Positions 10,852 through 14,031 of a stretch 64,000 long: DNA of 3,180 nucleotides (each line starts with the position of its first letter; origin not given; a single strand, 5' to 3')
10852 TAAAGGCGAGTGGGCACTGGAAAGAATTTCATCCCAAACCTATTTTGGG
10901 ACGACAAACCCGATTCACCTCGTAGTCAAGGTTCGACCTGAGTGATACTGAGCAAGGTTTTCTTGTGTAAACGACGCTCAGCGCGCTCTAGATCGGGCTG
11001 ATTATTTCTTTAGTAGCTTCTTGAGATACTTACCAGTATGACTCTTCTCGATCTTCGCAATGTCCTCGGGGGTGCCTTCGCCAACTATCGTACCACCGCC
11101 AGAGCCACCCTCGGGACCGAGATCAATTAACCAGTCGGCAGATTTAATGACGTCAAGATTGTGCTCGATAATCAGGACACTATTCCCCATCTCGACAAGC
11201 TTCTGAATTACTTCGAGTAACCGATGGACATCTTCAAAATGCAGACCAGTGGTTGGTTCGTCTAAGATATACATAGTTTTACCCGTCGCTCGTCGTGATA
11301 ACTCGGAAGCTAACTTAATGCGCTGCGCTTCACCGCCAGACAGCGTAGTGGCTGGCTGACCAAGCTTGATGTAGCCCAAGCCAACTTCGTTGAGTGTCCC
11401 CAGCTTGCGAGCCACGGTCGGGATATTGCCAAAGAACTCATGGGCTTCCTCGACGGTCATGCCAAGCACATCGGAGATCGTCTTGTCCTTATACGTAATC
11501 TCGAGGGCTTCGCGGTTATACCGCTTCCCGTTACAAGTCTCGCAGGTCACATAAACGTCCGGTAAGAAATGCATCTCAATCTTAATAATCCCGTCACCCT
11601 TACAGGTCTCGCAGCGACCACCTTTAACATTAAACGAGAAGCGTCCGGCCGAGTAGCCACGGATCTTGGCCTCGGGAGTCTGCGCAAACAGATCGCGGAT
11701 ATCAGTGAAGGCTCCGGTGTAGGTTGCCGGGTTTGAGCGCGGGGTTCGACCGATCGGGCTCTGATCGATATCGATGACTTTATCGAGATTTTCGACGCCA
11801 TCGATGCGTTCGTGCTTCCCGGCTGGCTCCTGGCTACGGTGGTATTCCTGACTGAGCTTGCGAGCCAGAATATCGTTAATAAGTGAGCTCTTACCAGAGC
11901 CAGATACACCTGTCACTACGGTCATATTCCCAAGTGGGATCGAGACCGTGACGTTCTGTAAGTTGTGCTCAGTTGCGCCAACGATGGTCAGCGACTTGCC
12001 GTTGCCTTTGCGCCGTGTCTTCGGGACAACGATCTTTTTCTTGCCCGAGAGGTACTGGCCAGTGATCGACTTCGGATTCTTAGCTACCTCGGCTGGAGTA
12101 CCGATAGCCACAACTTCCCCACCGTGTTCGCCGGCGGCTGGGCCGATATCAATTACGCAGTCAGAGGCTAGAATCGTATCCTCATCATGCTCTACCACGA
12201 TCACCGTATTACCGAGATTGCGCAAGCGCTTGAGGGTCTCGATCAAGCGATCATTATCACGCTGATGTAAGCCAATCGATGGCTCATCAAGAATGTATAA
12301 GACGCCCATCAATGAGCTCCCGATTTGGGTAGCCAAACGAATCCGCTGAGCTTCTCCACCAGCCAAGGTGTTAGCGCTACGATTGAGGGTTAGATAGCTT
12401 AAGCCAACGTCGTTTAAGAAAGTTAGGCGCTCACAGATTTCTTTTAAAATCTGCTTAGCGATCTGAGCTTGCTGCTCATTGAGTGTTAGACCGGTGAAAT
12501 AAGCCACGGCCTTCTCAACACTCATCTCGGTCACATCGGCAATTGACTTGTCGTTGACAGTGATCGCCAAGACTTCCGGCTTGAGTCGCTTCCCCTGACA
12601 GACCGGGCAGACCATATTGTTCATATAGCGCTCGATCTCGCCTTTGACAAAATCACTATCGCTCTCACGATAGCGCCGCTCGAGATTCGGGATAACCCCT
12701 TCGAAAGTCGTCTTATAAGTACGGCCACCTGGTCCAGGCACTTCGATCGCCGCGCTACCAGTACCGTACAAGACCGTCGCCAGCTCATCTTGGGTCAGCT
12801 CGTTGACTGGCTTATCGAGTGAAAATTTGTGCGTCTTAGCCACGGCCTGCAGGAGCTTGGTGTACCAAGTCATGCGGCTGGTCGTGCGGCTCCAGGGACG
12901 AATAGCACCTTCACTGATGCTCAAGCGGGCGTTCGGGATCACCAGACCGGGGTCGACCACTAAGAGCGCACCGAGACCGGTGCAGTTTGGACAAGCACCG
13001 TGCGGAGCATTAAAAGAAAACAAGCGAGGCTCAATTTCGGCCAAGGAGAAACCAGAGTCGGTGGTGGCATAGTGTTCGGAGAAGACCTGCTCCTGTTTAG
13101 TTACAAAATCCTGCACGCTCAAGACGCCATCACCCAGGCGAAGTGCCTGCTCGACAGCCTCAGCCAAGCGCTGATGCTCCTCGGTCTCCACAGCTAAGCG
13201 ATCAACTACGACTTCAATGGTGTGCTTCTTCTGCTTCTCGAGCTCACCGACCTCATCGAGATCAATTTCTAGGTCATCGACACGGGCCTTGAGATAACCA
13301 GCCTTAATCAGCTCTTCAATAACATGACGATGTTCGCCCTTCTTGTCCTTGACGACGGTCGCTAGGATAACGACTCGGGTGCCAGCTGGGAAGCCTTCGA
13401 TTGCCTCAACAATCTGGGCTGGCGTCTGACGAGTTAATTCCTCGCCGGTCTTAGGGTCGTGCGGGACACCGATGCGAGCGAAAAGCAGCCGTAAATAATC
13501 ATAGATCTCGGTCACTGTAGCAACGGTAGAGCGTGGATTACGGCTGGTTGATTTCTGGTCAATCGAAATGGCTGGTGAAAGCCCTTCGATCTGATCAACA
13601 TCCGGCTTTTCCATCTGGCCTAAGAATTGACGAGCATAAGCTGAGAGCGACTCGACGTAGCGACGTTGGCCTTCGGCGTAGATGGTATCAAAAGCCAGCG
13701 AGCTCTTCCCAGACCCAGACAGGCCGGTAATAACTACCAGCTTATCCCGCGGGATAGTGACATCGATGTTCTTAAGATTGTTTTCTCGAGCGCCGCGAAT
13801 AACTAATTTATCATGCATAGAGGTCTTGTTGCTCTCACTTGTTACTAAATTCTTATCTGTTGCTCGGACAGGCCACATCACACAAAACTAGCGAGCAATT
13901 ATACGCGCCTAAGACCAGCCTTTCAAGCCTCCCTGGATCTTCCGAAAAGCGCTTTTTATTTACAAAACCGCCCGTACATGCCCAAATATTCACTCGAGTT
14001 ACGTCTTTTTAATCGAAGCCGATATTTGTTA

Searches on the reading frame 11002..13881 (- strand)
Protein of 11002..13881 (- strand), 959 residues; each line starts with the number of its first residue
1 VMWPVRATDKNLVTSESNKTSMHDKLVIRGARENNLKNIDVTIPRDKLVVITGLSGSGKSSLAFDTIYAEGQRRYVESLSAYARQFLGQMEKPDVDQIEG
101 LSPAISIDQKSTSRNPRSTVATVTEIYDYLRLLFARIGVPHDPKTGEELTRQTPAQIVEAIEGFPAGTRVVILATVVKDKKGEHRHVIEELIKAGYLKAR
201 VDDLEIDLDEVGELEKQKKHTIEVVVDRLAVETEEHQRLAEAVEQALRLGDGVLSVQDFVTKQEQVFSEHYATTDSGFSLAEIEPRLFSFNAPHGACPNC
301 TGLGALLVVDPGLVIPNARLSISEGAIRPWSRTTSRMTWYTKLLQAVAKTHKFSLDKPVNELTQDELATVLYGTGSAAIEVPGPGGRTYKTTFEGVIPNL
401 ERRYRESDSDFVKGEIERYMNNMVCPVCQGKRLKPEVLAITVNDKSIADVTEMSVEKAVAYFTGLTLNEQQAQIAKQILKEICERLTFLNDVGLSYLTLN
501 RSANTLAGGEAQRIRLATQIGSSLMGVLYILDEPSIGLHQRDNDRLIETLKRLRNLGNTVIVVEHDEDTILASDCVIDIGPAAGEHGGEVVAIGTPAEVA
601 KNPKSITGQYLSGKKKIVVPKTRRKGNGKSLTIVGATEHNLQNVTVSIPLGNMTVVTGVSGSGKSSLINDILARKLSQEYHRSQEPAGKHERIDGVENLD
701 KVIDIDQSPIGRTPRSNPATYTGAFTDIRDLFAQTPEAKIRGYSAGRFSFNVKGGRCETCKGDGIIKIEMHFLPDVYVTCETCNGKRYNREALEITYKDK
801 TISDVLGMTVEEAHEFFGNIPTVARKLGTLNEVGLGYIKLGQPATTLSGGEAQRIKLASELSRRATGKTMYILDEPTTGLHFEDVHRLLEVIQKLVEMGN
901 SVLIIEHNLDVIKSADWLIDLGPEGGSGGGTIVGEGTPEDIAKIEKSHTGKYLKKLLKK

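Call 15: search_protein_families(library=pfam, proteins=[window:11002-13881:-], max_evalue=0.001)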
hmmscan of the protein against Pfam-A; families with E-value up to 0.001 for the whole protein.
window:11002-13881:- (959 aa): 21 families
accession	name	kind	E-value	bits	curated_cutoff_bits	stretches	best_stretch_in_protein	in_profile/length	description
PF17755.6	UvrA_DNA-bind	-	1.9e-35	121.9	23.2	1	310-418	1-110/110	UvrA DNA-binding domain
PF17760.6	UvrA_inter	-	2.7e-33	114.5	23.3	1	152-257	1-106/109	UvrA interaction domain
PF00005.33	ABC_tran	-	5.6e-22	79.3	25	1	828-878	90-137/137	ABC transporter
PF02463.25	SMC_N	-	2.1e-11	44.1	40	0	805-920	135-210/220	RecF/RecN/SMC N terminal domain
PF13304.12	AAA_21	-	1.2e-09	39.2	27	0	843-895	234-286/304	AAA domain, putative AbiEii toxin, Type IV TA system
PF13191.12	AAA_16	-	2.3e-08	35.2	32.6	0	41-109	19-93/167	AAA ATPase domain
PF20703.3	nSTAND1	-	4.9e-08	33.4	27.1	0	651-682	33-64/379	Novel STAND NTPase 1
PF03193.22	RsgA_GTPase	-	9e-08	32.6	30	1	632-690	87-146/174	RsgA GTPase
PF13555.12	AAA_29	-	1e-07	32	27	0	639-669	10-40/61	P-loop containing region of AAA domain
PF13401.12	AAA_22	-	1.1e-05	26.2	27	0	652-677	6-31/130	AAA domain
PF01637.24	ATPase_2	-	2.7e-05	24.5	33.2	0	652-707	21-76/225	ATPase domain predominantly from Archaea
PF00684.25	DnaJ_CXXCXGXG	-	3.6e-05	24.4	32.7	0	756-787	17-51/65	DnaJ central domain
PF20720.3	nSTAND3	-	4.5e-05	23.6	27.2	0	44-68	15-39/155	Novel STAND NTPase 3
PF13481.12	AAA_25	-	9.4e-05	22.6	27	0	38-66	25-53/195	AAA domain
PF13476.12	AAA_23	-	0.00018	22.6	27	0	651-671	19-39/201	AAA domain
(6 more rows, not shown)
